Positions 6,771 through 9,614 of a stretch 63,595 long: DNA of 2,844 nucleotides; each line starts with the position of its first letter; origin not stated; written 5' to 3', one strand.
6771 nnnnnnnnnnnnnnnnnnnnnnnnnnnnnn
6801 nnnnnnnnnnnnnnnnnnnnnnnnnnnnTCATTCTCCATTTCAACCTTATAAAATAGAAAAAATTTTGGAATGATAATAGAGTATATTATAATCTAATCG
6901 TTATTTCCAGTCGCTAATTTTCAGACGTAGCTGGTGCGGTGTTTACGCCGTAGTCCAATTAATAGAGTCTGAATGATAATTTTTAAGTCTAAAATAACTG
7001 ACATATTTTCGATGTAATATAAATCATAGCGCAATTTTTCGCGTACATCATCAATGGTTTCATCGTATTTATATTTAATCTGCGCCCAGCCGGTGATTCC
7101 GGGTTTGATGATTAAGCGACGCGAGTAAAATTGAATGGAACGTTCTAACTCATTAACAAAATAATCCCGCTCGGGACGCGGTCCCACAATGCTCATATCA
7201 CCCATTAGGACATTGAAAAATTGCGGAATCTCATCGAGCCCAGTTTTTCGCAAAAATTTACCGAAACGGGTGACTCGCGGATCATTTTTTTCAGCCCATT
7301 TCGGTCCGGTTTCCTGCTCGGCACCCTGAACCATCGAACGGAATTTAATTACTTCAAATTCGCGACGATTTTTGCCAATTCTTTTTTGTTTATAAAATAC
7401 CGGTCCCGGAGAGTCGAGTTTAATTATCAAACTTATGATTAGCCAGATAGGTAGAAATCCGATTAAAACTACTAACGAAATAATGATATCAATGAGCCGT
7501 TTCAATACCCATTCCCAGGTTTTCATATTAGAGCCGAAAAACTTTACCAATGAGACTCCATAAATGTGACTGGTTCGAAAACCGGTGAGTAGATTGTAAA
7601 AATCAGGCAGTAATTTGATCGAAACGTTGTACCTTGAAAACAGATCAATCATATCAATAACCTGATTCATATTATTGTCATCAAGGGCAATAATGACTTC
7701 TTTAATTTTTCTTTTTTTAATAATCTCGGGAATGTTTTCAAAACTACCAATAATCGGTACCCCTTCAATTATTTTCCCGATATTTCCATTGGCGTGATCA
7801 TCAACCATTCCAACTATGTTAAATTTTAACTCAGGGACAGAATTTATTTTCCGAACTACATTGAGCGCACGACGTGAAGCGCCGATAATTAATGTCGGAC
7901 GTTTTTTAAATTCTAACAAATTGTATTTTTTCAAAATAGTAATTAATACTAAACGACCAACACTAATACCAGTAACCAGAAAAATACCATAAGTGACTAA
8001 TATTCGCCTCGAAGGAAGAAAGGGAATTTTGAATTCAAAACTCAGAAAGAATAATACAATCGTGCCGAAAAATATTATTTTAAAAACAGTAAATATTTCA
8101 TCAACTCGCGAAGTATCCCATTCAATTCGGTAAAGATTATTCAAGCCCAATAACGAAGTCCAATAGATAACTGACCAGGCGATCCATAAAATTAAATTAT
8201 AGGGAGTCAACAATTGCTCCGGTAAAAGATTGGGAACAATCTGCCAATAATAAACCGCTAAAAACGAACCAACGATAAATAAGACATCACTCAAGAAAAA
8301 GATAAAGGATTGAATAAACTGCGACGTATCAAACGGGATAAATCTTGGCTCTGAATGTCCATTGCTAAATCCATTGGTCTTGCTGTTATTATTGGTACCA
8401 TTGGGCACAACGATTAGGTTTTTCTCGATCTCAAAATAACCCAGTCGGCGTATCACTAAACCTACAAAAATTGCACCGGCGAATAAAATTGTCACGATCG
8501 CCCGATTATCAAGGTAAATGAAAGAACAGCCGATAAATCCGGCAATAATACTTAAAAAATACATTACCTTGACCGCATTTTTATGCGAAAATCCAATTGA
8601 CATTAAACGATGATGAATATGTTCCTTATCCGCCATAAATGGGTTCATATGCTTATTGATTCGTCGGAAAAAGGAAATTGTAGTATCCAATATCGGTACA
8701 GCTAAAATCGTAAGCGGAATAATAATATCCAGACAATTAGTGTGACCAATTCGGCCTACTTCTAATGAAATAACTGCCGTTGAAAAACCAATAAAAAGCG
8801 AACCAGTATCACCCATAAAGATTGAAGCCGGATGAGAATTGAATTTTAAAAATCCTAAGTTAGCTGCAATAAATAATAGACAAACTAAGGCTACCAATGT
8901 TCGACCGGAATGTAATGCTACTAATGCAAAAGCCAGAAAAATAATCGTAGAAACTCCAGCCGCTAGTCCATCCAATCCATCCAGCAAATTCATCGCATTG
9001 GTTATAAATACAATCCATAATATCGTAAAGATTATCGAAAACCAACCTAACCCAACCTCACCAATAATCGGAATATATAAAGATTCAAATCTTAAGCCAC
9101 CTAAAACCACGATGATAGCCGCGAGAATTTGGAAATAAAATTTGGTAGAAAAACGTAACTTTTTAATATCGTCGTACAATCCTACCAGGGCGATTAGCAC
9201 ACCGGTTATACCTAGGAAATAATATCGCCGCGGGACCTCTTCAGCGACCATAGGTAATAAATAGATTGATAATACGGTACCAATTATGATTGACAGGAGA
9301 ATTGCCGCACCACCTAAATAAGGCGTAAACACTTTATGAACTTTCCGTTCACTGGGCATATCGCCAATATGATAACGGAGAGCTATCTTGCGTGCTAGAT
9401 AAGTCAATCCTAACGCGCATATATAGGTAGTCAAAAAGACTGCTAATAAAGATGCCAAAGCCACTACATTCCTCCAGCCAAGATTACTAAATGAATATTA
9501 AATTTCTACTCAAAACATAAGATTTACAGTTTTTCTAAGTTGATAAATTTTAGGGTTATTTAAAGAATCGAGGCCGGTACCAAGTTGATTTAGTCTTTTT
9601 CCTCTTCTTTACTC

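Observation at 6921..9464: Two unrelated glycan-initiating enzyme superfamilies fused in one polypeptide (polytopic WecA + monotopic WcaJ)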

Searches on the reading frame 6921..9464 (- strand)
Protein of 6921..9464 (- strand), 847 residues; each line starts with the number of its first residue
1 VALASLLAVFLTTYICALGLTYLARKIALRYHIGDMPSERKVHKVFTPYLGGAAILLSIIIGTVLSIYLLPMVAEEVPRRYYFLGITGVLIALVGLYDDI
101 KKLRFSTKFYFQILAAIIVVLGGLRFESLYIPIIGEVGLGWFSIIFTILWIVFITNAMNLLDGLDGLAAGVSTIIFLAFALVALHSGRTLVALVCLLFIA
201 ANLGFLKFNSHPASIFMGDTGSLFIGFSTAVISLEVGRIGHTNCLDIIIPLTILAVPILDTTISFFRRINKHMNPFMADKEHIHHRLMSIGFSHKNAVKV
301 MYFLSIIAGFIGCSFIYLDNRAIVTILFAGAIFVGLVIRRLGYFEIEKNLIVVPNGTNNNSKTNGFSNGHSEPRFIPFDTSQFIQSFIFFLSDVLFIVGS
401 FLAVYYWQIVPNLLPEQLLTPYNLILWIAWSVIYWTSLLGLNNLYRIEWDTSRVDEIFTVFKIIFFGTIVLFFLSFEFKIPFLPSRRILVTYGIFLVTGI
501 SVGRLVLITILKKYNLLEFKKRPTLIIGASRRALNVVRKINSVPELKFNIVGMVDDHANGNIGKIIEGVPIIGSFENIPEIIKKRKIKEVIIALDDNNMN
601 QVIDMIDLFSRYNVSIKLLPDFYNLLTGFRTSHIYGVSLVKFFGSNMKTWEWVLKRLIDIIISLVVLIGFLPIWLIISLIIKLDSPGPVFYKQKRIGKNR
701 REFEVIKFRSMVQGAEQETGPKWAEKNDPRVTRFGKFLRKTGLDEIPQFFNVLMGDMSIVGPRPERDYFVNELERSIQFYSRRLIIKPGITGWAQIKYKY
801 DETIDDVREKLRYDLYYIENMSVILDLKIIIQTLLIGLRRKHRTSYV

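Call 3: search_protein_families(library=pfam, proteins=[window:6921-9464:-], max_evalue=0.01)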
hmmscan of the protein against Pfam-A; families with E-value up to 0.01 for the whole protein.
window:6921-9464:- (847 aa): 3 families
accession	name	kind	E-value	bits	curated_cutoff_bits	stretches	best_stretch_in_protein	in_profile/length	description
PF02397.22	Bac_transf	-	3.7e-70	235.5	27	1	655-836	1-176/179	Bacterial sugar transferase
PF00953.26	Glycos_transf_4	-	4.2e-42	144.3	27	1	85-235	5-158/160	Glycosyl transferase family 4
PF13727.12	CoA_binding_3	-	3.8e-21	76.3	25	1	444-620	5-175/175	CoA-binding domain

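Call 4: search_protein_families(library=ncbifam, proteins=[window:6921-9464:-], max_evalue=0.01)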
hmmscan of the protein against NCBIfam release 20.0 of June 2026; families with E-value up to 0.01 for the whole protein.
window:6921-9464:- (847 aa): 15 families
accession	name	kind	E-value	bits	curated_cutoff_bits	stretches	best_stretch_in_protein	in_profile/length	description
TIGR03025.1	EPS_sugtrans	subfamily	9e-130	433.9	295.55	1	391-841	1-442/445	exopolysaccharide biosynthesis polyprenyl glycosylphosphotransferase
TIGR03023.1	WcaJ_sugtrans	equivalog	3.3e-119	399.1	410.75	1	392-841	2-450/453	undecaprenyl-phosphate glucose phosphotransferase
TIGR03013.1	EpsB_2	subfamily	2.2e-92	310.5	393.35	1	402-836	12-435/443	TIGR03013 family XrtA/PEP-CTERM system glycosyltransferase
TIGR03022.1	WbaP_sugtrans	subfamily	2.6e-69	234.7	403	1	390-841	2-453/456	undecaprenyl-phosphate galactose phosphotransferase WbaP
NF007518.0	PRK10124.1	equivalog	5.2e-68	229.9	684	1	410-841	36-461/464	undecaprenyl-phosphate glucose phosphotransferase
NF050817.1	PolSacchBiosHfsE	equivalog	9.5e-58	196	750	1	525-834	144-456/467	polysaccharide biosynthesis protein HfsE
NF052601.1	undeca_RfbP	equivalog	8.1e-52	175.9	330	1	651-846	41-244/244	undecaprenyl-phosphate galactose phosphotransferase family protein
NF041877.1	EPS_EpsZ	equivalog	5.7e-46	157.1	800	1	568-835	177-450/459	exopolysaccharide biosynthesis polyisoprenyl-phosphate hexose-1-phosphate transferase EpsZ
TIGR02380.1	ECA_wecA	exception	2.9e-44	151.6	326.05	1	6-314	4-307/346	UDP-N-acetylglucosamine--undecaprenyl-phosphate N-acetylglucosaminephosphotransferase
NF011751.0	PRK15204.1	equivalog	1.7e-34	119.2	907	1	385-841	20-473/476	undecaprenyl-phosphate galactose phosphotransferase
NF053644.1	MraY_archaea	equivalog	5.8e-28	98.2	450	2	106-312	151-339/340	pseudomurein biosynthesis MraY family phospho-N-acetylmuramoyl-pentapeptide-transferase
NF045514.1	glycotran_HepC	equivalog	5.8e-25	87.9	140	1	647-764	109-211/220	heterocyst development glycosyltransferase HepC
TIGR00445.1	mraY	equivalog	3.3e-23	82.7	192.05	1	32-315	20-317/321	phospho-N-acetylmuramoyl-pentapeptide-transferase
NF003995.0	PRK05472.2-4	subfamily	0.0017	18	126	1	489-605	52-164/213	redox-sensing transcriptional repressor Rex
TIGR03570.1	NeuD_NnaD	subfamily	0.0047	16.5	160.8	1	525-601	3-73/202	NeuD/PglB/VioB family sugar acetyltransferase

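Call 22: search_protein_representatives(protein=window:6921-9464:-)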
Query: 847 residues. Proteins with E-value up to 0.001 (for the whole library): 105247; up to 1e-10: 71446; up to 1e-30: 22924. The best 150 are listed.
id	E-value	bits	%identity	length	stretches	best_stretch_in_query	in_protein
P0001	0.0e+00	1287.2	67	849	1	5-846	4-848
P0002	4.9e-243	825.6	48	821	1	48-838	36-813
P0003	2.2e-200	684.5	44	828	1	4-841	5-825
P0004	7.0e-159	547.2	37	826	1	20-838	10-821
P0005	4.0e-142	491.8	36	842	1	11-838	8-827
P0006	5.3e-142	491.4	34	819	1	6-842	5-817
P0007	2.1e-124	433.1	32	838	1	9-836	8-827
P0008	2.0e-111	390.2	46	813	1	417-838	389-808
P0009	2.4e-109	383.4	36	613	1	203-834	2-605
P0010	2.8e-108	379.8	43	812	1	382-836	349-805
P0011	1.6e-105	370.7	41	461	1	382-837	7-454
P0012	4.0e-104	366.1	41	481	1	382-838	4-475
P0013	5.9e-103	362.2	40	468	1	433-840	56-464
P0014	8.9e-100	351.7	39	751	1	398-841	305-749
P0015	1.2e-97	344.6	41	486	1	424-835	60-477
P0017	1.3e-96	341.3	31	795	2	386-839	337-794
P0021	9.9e-94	331.7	34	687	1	7-617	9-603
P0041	1.2e-83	298.3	31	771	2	385-833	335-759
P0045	6.3e-83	296.0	30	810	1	9-835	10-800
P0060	2.9e-79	283.8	30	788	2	385-835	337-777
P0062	1.3e-78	281.7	30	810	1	1-840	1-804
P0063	3.2e-78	280.4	34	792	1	402-835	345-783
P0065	6.1e-78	279.5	36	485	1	401-840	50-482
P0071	6.6e-77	276.1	36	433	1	414-840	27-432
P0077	2.6e-75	270.8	29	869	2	461-834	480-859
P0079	3.1e-75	270.5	30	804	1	7-839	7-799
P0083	5.4e-75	269.7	29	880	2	412-838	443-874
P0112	7.7e-72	259.3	34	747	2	441-834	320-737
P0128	1.3e-70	255.3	30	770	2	9-333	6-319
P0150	2.7e-69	250.9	33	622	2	394-836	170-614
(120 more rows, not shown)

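Call 25: search_protein_families(library=pfam, proteins=[P0008, P0010, P0014, P0063, P0077, P0083, P0112, P0150, P0062, P0128], max_evalue=0.001)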
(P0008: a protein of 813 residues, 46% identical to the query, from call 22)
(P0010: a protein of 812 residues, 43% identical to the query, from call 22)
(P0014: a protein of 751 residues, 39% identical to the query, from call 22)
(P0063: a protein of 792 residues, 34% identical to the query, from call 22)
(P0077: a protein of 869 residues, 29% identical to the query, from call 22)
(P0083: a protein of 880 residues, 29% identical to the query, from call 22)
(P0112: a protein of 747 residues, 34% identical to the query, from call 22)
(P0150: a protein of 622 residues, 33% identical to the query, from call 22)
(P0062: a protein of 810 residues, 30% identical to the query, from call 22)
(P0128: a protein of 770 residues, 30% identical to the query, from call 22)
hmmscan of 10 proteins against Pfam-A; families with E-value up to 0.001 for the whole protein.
P0008 (813 aa): 2 families
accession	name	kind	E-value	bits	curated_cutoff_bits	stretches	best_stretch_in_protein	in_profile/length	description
PF02397.22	Bac_transf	-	7.3e-68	228.1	27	1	625-808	1-178/179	Bacterial sugar transferase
PF13727.12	CoA_binding_3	-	4.2e-23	82.7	25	1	408-589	3-175/175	CoA-binding domain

P0010 (812 aa): 6 families
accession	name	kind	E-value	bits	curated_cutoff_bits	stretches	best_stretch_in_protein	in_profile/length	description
PF02397.22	Bac_transf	-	1.3e-69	233.8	27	1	624-807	1-178/179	Bacterial sugar transferase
PF00535.33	Glycos_transf_2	-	2.2e-26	93.2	23.3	1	23-190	1-167/168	Glycosyl transferase family 2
PF13727.12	CoA_binding_3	-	1.6e-20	74.3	25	1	407-588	3-175/175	CoA-binding domain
PF13641.12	Glyco_tranf_2_3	-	7.6e-20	72.3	27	1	22-238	3-223/230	Glycosyltransferase like family 2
PF13632.12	Glyco_trans_2_3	-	2.7e-08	34.3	27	1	105-291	2-195/198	Glycosyl transferase family group 2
PF10111.15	Glyco_tranf_2_2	-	6.1e-06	26.4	27.3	0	23-123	1-103/276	Glycosyltransferase like family 2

P0014 (751 aa): 7 families
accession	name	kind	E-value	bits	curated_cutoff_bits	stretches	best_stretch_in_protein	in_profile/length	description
PF02397.22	Bac_transf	-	1.6e-67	226.9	27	1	563-746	1-178/179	Bacterial sugar transferase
PF00535.33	Glycos_transf_2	-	3.1e-27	96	23.3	1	23-185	1-157/168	Glycosyl transferase family 2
PF13727.12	CoA_binding_3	-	2e-23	83.8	25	1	347-527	3-175/175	CoA-binding domain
PF13641.12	Glyco_tranf_2_3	-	7.5e-21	75.6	27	1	20-251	1-218/230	Glycosyltransferase like family 2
PF13632.12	Glyco_trans_2_3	-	3e-09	37.4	27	1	101-343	1-189/198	Glycosyl transferase family group 2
PF10111.15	Glyco_tranf_2_2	-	2.7e-07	30.8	27.3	1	50-231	29-203/276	Glycosyltransferase like family 2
PF20691.3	TAGT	-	0.00043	20.7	27.5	0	24-244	3-197/205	TET-Associated Glycosyltransferase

P0063 (792 aa): 6 families
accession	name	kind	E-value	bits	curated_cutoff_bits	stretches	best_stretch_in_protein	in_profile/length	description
PF02397.22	Bac_transf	-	1.5e-68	230.3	27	1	602-786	1-178/179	Bacterial sugar transferase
PF00535.33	Glycos_transf_2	-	3.5e-36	125.1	23.3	1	13-132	1-119/168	Glycosyl transferase family 2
PF13727.12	CoA_binding_3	-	1.4e-12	48.4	25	1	383-564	3-173/175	CoA-binding domain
PF10111.15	Glyco_tranf_2_2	-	1.8e-12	47.8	27.3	1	13-246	1-231/276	Glycosyltransferase like family 2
PF13641.12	Glyco_tranf_2_3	-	2.4e-11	44.6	27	1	12-129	3-124/230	Glycosyltransferase like family 2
PF13704.12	Glyco_tranf_2_4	-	5.8e-05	23.9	27.5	0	20-107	2-87/98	Glycosyl transferase family 2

P0077 (869 aa): 3 families
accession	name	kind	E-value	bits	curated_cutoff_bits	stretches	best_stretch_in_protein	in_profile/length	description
PF02397.22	Bac_transf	-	1.9e-83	278.9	27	2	676-863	1-178/179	Bacterial sugar transferase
PF13727.12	CoA_binding_3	-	1.4e-39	136.4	25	2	67-239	7-174/175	CoA-binding domain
PF01408.29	GFO_IDH_MocA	-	4.7e-05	24.5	24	0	542-625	2-82/120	Oxidoreductase family, NAD-binding Rossmann fold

P0083 (880 aa): 3 families
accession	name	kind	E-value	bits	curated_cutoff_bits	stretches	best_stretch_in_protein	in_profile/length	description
PF02397.22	Bac_transf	-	1.2e-99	331.6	27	2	687-874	1-178/179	Bacterial sugar transferase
PF13727.12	CoA_binding_3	-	1e-31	110.7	25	2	486-651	13-175/175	CoA-binding domain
PF01408.29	GFO_IDH_MocA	-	2.3e-05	25.5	24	0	556-638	2-84/120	Oxidoreductase family, NAD-binding Rossmann fold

P0112 (747 aa): 2 families
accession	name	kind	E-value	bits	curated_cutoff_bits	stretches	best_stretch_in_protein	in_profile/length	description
PF02397.22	Bac_transf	-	6.5e-106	352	27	2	553-741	1-178/179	Bacterial sugar transferase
PF13727.12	CoA_binding_3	-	1.1e-10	42.2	25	1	324-517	6-175/175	CoA-binding domain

P0150 (622 aa): 2 families
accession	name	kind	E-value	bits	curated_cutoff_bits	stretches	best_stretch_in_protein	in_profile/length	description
PF02397.22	Bac_transf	-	1.1e-99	331.7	27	2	429-616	1-178/179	Bacterial sugar transferase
PF13727.12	CoA_binding_3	-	8.6e-16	58.9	25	1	240-391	27-173/175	CoA-binding domain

P0062 (810 aa): 3 families
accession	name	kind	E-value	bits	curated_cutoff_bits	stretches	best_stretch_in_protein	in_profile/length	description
PF00953.26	Glycos_transf_4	-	3.1e-37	128.5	27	1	81-235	2-158/160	Glycosyl transferase family 4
PF02397.22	Bac_transf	-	3.3e-20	72.8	27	1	636-802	1-178/179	Bacterial sugar transferase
PF13727.12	CoA_binding_3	-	4e-07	30.7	25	1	442-597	8-170/175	CoA-binding domain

P0128 (770 aa): 3 families
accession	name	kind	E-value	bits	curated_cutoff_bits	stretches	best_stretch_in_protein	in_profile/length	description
PF02397.22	Bac_transf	-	1.6e-31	109.7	27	1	596-762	1-176/179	Bacterial sugar transferase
PF00953.26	Glycos_transf_4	-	1.9e-31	109.7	27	1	76-220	3-158/160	Glycosyl transferase family 4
PF13727.12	CoA_binding_3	-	2.2e-05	25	25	1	416-557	31-171/175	CoA-binding domain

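Call 29: find_related_loci(query=window:6921-9464:-, collection=genome_contigs, flank=10000)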
Query window:6921-9464:- (847 aa) in genome_contigs; peptide patterns used: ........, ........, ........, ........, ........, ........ (x = any residue, [..] = any of these).
136 stretches matched a pattern; 90 encode a relative of the query (tblastn E <= 1e-3); the best 80 are kept; 77 distinct loci.
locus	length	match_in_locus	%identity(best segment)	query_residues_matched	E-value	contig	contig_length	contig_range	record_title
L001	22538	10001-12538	92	1-847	0e+0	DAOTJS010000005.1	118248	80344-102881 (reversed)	MAG TPA_asm: Candidatus Neomarinimicrobiota bacterium isolate AMR_MDS_2993 NODE_128_length_118248_cov_28.085944, whole g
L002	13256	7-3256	76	6-847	0e+0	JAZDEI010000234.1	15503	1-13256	MAG: Candidatus Neomarinimicrobiota bacterium isolate MEGAHIT-group-0.133 k141_14223759, whole genome shotgun sequence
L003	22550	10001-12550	71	1-847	0e+0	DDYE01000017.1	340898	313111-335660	MAG TPA_asm: Candidatus Marinimicrobia bacterium UBA2242 UBA2242_contig_2343, whole genome shotgun sequence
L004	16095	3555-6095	68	3-846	0e+0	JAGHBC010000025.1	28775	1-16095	MAG: Candidatus Neomarinimicrobiota bacterium isolate AUK246 PB_MBMC_200_c_000000000152, whole genome shotgun sequence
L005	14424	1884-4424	67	3-846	0e+0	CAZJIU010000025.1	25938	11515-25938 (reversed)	MAG TPA_asm: uncultured bacterium isolate binchicken_co89_626 genome assembly, contig: NODE_2980_length_25938_cov_10.593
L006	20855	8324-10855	68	5-846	0e+0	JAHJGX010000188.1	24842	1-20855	MAG: bacterium isolate Modern_marine_glass_biofilm.mb.88 Modern_marine_glas.mb.88_k141_775132, whole genome shotgun sequ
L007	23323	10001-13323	66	6-846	0e+0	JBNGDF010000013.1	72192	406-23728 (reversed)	MAG: Fidelibacterota bacterium isolate E05-020 bin82.fa-13, whole genome shotgun sequence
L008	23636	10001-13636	69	3-844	0e+0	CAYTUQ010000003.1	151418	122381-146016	MAG TPA_asm: uncultured bacterium isolate binchicken_co262_234 genome assembly, contig: NODE_47_length_151418_cov_26.052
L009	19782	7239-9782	66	3-846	0e+0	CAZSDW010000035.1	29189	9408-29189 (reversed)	MAG TPA_asm: uncultured bacterium isolate SRP214966_co4_6 genome assembly, contig: NODE_1137_length_29189_cov_6.166953,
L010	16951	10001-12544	66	3-847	0e+0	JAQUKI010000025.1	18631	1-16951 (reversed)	MAG: Candidatus Neomarinimicrobiota bacterium isolate STD1_103 NODE_6832_length_18631_cov_3.874189_Sandtown_D1, whole ge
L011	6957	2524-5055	67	5-846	0e+0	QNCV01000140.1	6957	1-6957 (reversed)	MAG: Candidatus Neomarinimicrobiota bacterium isolate B118_G9 B118_Guay9_scaffold_17535, whole genome shotgun sequence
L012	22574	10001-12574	78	1-847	0e+0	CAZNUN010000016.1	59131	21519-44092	MAG TPA_asm: uncultured bacterium isolate SRP167436_co1_73 genome assembly, contig: NODE_584_length_59131_cov_18.416751,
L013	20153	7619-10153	67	5-846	0e+0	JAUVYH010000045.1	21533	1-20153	MAG: Candidatus Neomarinimicrobiota bacterium isolate CSMAG_1237 CSMAG_1237_k141_614405_length_21533_cov_8.9918, whole g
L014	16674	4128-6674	84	1-847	0e+0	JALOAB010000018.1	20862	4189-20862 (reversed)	MAG: Candidatus Neomarinimicrobiota bacterium isolate SO_2017_LW2 bin 134 scaffold_5648_c1_LW138R_2017, whole genome sho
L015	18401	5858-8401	72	1-846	0e+0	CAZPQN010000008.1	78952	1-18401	MAG TPA_asm: uncultured bacterium isolate SRP098346_co1_291 genome assembly, contig: NODE_80_length_78952_cov_133.644245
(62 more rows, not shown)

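Call 39: find_encoding_contigs(protein=P0005, flank=8000, max_places=3)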
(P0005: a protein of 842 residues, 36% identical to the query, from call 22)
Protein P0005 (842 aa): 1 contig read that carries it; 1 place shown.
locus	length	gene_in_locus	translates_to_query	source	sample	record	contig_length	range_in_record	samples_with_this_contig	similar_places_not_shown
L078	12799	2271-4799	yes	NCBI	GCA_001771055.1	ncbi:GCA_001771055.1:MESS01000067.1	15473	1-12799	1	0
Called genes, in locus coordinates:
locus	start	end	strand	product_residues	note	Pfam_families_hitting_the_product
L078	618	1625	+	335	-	PF01408:GFO_IDH_MocA, PF03447:NAD_binding_3 (weak), PF02894:GFO_IDH_MocA_C (weak), PF22725:GFO_IDH_MocA_C3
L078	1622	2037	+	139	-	PF14602:Hexapep_2 (faint), PF25084:LbH_EIF2B (weak), PF25087:GMPPB_C, PF00132:Hexapep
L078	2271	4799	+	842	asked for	PF00953:Glycos_transf_4, PF13727:CoA_binding_3, PF02397:Bac_transf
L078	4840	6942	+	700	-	PF00535:Glycos_transf_2, PF10111:Glyco_tranf_2_2 (faint), PF13641:Glyco_tranf_2_3, PF13712:Glyco_tranf_2_5 (weak), PF13632:Glyco_trans_2_3 (weak), PF13727:CoA_binding_3, PF02397:Bac_transf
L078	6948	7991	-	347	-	PF01075:Glyco_transf_9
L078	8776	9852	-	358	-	PF13439:Glyco_transf_4, PF00534:Glycos_transf_1, PF13692:Glyco_trans_1_4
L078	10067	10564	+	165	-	PF04463:2-thiour_desulf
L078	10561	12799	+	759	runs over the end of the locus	-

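Call 41: list_cluster_members(proteins=[P0001, P0002, P0003, P0004, P0005, P0006, P0007, P0017, P0041, P0045])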
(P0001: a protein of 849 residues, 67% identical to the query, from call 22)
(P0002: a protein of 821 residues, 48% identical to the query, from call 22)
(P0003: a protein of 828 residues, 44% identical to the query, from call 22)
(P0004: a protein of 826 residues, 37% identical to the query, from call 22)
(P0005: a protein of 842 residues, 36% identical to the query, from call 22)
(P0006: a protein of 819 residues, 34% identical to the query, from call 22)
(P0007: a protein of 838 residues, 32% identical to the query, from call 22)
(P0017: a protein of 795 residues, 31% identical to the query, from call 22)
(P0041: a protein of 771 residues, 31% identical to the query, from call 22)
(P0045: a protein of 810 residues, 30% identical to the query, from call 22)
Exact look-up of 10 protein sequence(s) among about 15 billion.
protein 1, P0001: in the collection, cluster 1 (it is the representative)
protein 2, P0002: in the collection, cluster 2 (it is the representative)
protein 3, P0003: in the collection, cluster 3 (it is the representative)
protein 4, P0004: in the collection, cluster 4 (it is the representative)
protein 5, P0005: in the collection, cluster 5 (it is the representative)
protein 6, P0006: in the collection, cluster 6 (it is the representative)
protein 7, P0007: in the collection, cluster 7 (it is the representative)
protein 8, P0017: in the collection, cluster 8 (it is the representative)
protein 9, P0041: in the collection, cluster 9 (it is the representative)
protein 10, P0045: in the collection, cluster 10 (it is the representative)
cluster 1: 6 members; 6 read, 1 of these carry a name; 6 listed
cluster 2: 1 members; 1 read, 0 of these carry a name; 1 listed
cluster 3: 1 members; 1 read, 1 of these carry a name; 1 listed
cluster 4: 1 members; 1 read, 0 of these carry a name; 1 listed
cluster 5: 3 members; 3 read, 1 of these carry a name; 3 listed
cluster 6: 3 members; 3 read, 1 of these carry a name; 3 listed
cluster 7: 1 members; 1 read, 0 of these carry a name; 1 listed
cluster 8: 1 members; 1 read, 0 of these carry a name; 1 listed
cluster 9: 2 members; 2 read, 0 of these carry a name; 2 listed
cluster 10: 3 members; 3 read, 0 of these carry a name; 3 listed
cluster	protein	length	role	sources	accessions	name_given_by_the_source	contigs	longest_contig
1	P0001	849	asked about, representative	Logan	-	-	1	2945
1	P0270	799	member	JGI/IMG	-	exopolysaccharide biosynthesis polyprenyl glycosylphosphotransferase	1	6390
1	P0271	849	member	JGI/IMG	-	-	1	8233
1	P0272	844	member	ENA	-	-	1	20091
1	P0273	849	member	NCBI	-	-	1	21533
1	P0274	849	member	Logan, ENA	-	-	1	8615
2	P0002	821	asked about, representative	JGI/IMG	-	-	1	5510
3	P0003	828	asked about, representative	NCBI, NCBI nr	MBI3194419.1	MAG: exopolysaccharide biosynthesis polyprenyl glycosylphosphotransferase ... | exopolysaccharide biosynthesis polyprenyl glycosylphosphotransferase [Ignavibacteriota ...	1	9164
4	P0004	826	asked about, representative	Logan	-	-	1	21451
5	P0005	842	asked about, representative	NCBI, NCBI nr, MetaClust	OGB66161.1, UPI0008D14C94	MAG: hypothetical protein A2Y94_01685 [Caldithrix sp. RBG_13_44_9] | status=active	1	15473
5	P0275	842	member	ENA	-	-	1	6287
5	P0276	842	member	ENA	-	-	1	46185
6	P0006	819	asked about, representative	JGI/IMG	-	-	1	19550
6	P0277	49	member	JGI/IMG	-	hypothetical protein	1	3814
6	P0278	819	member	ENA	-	-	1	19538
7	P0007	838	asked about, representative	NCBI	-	-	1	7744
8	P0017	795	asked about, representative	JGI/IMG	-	-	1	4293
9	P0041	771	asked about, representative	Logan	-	-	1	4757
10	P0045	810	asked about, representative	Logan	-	-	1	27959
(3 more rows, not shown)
